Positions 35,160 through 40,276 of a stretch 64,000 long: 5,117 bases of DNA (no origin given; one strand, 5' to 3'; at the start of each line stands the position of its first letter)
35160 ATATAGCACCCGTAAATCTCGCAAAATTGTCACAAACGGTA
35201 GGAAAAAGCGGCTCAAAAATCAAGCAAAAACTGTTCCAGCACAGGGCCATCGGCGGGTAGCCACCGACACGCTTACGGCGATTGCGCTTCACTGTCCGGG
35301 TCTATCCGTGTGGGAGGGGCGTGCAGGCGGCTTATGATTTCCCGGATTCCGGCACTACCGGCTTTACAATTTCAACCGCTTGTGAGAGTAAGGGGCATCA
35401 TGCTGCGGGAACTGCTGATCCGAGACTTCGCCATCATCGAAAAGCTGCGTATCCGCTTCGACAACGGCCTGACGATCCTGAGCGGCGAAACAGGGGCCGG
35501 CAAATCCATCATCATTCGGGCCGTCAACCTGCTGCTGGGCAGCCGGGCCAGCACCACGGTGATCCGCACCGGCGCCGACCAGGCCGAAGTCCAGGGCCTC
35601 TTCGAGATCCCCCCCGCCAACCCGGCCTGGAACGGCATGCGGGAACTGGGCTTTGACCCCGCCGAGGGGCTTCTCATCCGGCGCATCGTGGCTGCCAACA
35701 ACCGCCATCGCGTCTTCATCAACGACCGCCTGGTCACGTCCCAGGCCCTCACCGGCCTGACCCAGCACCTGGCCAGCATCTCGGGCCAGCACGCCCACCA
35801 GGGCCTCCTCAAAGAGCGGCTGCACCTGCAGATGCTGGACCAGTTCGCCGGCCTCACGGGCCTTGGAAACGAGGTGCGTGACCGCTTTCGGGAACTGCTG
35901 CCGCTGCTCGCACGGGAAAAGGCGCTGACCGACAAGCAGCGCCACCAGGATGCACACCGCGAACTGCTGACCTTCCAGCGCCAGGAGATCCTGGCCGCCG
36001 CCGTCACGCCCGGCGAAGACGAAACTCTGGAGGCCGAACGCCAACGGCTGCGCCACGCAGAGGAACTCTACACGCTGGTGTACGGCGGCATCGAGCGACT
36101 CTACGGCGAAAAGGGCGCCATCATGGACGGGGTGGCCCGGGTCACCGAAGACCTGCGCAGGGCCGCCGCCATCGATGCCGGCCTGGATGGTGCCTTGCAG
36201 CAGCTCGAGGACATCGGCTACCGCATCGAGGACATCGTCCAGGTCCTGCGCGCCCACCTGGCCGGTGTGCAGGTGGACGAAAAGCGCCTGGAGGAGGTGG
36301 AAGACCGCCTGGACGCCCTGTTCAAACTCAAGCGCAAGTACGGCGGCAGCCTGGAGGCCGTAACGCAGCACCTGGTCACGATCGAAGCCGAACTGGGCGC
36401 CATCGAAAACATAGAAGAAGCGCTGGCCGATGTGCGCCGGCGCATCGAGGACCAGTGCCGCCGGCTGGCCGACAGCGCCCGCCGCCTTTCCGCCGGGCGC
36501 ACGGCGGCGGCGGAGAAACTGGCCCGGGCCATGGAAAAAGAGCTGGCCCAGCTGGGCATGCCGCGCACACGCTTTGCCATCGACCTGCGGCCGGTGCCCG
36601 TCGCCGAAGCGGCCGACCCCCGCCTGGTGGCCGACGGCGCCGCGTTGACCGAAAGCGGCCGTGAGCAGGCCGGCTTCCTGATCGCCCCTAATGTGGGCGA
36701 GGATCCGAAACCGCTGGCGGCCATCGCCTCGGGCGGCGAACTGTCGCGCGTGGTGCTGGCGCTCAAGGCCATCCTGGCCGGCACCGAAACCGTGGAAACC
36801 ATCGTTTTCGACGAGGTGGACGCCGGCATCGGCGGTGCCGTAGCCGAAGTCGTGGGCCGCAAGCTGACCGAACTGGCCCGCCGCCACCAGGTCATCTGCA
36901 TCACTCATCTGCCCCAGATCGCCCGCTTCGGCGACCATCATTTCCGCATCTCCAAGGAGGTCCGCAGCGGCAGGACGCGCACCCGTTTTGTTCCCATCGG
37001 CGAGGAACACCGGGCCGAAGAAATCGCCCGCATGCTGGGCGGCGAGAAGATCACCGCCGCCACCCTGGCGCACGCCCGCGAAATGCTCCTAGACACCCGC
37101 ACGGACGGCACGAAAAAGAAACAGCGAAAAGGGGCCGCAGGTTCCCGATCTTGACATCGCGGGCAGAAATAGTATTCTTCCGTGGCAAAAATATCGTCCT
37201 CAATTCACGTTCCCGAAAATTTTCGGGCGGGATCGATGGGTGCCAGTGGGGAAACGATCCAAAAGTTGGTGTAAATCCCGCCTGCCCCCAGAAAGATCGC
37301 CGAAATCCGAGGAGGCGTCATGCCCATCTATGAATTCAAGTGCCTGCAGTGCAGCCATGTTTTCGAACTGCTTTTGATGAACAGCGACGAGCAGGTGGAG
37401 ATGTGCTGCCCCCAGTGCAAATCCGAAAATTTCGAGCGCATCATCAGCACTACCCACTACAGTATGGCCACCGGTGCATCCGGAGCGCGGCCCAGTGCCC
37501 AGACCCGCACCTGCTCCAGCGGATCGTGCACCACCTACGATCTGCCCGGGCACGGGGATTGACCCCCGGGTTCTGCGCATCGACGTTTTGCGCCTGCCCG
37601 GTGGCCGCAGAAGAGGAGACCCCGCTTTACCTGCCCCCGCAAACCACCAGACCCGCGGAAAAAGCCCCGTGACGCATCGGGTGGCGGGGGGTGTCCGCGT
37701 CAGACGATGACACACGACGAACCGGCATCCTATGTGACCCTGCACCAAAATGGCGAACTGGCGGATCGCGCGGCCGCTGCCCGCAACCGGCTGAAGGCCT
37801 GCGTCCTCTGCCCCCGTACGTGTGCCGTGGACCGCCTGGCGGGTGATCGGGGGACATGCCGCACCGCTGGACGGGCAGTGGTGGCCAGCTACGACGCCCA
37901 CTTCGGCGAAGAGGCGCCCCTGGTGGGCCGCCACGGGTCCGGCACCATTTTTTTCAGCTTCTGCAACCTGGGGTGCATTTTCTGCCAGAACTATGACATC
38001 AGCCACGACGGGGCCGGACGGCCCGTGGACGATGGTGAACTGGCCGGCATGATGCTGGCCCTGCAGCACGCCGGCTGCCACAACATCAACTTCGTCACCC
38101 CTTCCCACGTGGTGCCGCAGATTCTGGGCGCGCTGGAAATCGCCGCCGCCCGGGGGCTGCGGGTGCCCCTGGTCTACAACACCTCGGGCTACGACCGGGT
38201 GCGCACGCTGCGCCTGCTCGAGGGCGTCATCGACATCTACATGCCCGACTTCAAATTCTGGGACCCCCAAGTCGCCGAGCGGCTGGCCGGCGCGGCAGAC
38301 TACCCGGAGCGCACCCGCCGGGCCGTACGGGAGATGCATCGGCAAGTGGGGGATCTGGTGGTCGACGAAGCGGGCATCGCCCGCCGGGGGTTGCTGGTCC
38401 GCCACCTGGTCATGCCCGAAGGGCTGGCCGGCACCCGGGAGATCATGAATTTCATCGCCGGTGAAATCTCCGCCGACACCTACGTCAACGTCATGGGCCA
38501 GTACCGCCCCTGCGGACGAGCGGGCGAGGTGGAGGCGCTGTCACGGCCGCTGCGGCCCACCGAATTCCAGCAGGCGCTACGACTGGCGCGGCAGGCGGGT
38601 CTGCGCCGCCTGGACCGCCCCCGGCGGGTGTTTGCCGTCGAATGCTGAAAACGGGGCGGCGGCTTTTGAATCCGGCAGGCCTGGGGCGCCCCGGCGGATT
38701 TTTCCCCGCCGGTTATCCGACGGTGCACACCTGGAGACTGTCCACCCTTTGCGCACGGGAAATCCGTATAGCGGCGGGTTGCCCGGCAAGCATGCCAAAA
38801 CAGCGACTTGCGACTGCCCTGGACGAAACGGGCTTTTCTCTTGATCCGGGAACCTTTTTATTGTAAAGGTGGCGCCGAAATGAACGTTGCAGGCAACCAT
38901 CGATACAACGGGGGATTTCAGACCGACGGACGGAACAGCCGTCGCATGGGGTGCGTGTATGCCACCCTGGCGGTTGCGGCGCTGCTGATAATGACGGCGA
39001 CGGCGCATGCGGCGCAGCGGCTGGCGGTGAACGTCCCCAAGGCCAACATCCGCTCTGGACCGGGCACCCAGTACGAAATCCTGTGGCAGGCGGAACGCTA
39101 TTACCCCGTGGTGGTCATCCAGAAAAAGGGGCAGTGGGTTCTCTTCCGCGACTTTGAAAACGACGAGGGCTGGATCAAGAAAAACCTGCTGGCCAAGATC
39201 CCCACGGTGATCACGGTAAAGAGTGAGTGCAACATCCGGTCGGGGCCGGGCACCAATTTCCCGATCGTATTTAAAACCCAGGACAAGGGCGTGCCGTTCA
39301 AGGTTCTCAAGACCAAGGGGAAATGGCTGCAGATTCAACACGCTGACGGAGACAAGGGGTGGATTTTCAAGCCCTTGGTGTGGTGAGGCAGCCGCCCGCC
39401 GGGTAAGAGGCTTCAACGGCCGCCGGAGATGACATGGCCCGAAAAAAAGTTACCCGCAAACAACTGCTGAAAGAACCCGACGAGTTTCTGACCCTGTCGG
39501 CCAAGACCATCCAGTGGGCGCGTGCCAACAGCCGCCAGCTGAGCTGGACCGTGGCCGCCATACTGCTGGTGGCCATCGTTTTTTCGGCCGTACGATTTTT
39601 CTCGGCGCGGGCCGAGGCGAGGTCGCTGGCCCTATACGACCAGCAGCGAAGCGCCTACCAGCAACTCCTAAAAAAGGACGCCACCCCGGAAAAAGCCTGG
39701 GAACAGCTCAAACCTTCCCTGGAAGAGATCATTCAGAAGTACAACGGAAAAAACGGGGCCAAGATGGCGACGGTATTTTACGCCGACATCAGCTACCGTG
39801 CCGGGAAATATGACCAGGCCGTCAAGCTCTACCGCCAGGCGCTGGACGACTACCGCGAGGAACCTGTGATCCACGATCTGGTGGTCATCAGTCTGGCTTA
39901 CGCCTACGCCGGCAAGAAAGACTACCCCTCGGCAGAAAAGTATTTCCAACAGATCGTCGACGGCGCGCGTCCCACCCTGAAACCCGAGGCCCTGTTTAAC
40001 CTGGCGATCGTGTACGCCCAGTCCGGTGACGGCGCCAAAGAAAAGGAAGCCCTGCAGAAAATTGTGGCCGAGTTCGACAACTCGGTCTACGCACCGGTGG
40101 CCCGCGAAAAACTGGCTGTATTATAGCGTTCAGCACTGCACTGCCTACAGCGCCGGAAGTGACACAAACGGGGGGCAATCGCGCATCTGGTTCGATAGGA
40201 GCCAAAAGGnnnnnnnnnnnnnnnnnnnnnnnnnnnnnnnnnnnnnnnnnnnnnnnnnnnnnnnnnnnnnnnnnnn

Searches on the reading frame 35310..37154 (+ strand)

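Call 20: search_protein_families(library=ncbifam, proteins=[window:35310-37154:+], max_evalue=0.00001)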
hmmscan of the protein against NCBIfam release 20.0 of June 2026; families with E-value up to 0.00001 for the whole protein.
window:35310-37154:+ (614 aa): 7 families
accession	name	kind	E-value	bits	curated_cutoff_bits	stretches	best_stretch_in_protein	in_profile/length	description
TIGR00634.1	recN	equivalog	4.2e-152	508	407.85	1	31-593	1-561/563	DNA repair protein RecN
NF008121.0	PRK10869.1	equivalog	3.1e-114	382.5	418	1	31-593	1-551/553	DNA repair protein RecN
NF045487.1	ASRP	equivalog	3.6e-08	32.5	300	0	261-416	333-492/593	archaea-specific SMC-related protein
TIGR02169.1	SMC_prok_A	equivalog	3.9e-08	31.5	729.4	0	44-83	15-54/1165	chromosome segregation protein SMC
NF003034.1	PRK03918.1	equivalog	2.9e-06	25.6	700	0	284-403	187-308/878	DNA double-strand break repair ATPase Rad50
NF041760.1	PtuA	equivalog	7.6e-06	25.1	500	0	30-76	50-96/524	retron Ec78 anti-phage system effector ATPase PtuA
NF002244.0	PRK01156.1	equivalog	9.4e-06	24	847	0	35-94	6-69/895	DNA double-strand break repair ATPase Rad50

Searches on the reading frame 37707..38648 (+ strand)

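Call 35: search_protein_families(library=pfam, proteins=[window:37707-38648:+], max_evalue=0.00001)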
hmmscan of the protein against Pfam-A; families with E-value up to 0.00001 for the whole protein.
window:37707-38648:+ (313 aa): 1 family
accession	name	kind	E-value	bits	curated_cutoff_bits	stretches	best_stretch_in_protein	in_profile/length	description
PF04055.27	Radical_SAM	-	1e-09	39.3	29.5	1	81-213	2-139/166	Radical SAM superfamily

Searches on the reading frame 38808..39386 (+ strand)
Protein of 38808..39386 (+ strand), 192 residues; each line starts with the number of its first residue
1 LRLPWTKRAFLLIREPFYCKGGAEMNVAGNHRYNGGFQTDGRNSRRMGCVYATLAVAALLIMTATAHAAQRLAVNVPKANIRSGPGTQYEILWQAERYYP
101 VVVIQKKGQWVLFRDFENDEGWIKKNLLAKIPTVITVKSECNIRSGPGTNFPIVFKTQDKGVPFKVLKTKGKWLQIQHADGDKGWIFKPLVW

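Call 35: search_protein_families(library=pfam, proteins=[window:38808-39386:+], max_evalue=0.00001)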
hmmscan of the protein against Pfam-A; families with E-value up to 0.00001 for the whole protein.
window:38808-39386:+ (192 aa): 2 families
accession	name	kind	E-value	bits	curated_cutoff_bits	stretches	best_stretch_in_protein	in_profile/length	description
PF06347.19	SH3_4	-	4e-28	97.4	24.1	2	138-192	2-55/56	Bacterial SH3 domain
PF08239.17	SH3_3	-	3.3e-22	78.9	27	2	142-188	4-50/54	Bacterial SH3 domain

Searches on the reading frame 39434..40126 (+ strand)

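Call 35: search_protein_families(library=pfam, proteins=[window:39434-40126:+], max_evalue=0.00001)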
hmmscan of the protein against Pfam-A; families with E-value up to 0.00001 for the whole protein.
window:39434-40126:+ (230 aa): 10 families
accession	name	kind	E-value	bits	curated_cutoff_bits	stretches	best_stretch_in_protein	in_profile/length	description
PF14559.12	TPR_19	-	1.5e-10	41.7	25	0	122-176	3-53/68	Tetratricopeptide repeat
PF13424.12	TPR_12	-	3e-10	40.6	30.1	0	153-209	8-70/77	Tetratricopeptide repeat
PF13432.12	TPR_16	-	5.1e-10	40.1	32.7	0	121-178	8-60/65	Tetratricopeptide repeat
PF07719.23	TPR_2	-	1.7e-09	37.5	27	0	117-138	8-29/34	Tetratricopeptide repeat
PF13428.12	TPR_14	-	2.4e-09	37.4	23.5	0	115-146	6-37/44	Tetratricopeptide repeat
PF09976.15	TPR_21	-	5.1e-09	36.6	25.5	1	38-174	10-139/193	Tetratricopeptide repeat-like domain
PF13174.12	TPR_6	-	1.9e-08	34.8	26.3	0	185-217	1-33/33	Tetratricopeptide repeat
PF00515.34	TPR_1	-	5.3e-08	32.8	27.8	0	121-137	12-28/34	Tetratricopeptide repeat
PF13176.12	TPR_7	-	2.6e-07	30.6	27.9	0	118-138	7-27/36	Tetratricopeptide repeat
PF13374.12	TPR_10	-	1.5e-06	28.5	27.5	0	120-142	12-34/42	Tetratricopeptide repeat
